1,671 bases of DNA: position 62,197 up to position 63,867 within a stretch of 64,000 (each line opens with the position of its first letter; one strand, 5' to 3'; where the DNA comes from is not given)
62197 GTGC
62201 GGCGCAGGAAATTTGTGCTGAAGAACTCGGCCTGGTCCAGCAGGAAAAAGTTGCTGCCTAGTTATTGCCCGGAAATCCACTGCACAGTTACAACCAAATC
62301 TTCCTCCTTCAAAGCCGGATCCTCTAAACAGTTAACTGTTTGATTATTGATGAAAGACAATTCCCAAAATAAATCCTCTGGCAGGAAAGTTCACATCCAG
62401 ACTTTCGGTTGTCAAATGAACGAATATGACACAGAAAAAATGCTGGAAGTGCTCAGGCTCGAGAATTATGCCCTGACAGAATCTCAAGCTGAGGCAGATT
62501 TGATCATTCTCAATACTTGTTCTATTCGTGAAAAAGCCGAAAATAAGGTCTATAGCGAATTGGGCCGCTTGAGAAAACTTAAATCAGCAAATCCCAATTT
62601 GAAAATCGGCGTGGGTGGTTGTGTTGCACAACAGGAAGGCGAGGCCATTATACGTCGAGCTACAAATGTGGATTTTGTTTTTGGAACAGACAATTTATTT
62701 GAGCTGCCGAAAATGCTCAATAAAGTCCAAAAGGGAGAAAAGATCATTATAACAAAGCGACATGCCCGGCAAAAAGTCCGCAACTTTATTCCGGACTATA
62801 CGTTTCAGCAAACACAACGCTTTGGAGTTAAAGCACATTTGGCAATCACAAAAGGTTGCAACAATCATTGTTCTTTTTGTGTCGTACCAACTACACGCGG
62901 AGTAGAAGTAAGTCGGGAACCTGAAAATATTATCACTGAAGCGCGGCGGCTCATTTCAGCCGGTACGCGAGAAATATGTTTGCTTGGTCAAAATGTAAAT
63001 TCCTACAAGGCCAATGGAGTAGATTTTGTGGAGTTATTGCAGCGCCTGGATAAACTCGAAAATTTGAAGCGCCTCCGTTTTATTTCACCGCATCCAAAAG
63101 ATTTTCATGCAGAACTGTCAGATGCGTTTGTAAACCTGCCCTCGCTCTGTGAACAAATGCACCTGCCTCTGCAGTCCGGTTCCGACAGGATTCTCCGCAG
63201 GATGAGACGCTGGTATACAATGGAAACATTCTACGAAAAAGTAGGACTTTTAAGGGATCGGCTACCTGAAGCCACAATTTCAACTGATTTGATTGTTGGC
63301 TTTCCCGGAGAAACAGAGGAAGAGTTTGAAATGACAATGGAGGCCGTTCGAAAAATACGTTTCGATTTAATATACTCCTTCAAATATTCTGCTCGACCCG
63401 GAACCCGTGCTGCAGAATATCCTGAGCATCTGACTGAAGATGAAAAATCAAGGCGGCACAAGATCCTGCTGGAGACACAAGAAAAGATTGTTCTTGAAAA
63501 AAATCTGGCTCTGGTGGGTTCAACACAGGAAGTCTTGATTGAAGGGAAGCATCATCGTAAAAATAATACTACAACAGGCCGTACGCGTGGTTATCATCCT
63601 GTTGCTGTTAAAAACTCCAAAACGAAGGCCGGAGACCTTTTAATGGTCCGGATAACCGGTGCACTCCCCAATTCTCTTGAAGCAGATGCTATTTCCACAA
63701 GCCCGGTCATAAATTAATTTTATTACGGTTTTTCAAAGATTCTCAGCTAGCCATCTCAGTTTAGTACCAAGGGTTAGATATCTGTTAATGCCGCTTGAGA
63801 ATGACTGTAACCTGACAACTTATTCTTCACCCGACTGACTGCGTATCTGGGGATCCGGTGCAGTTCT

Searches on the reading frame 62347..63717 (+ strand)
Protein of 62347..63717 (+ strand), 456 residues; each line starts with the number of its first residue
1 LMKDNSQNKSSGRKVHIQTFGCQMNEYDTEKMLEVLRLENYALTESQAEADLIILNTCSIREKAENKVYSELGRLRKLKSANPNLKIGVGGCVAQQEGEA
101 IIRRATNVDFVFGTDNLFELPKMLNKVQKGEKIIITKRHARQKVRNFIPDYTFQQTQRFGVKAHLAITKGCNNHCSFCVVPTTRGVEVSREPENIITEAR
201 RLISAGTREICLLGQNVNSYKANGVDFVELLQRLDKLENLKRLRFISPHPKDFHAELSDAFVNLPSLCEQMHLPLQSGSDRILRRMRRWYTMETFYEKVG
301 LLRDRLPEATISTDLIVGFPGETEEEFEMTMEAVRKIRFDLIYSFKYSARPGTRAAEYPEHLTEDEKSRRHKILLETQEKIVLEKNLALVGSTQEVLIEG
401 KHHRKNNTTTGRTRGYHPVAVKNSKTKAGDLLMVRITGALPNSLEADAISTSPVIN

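Call 8: search_protein_families(library=pfam, proteins=[window:62347-63717:+])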
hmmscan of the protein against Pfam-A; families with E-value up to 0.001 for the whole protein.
window:62347-63717:+ (456 aa): 3 families
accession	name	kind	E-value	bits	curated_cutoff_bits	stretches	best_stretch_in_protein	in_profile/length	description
PF00919.26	UPF0004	-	1.8e-33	114.9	27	1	14-113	1-98/98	Uncharacterized protein family UPF0004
PF04055.27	Radical_SAM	-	3.4e-28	99.3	29.5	1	167-333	3-165/166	Radical SAM superfamily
PF01938.26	TRAM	-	6.5e-10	39.2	21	1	389-448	3-60/61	TRAM domain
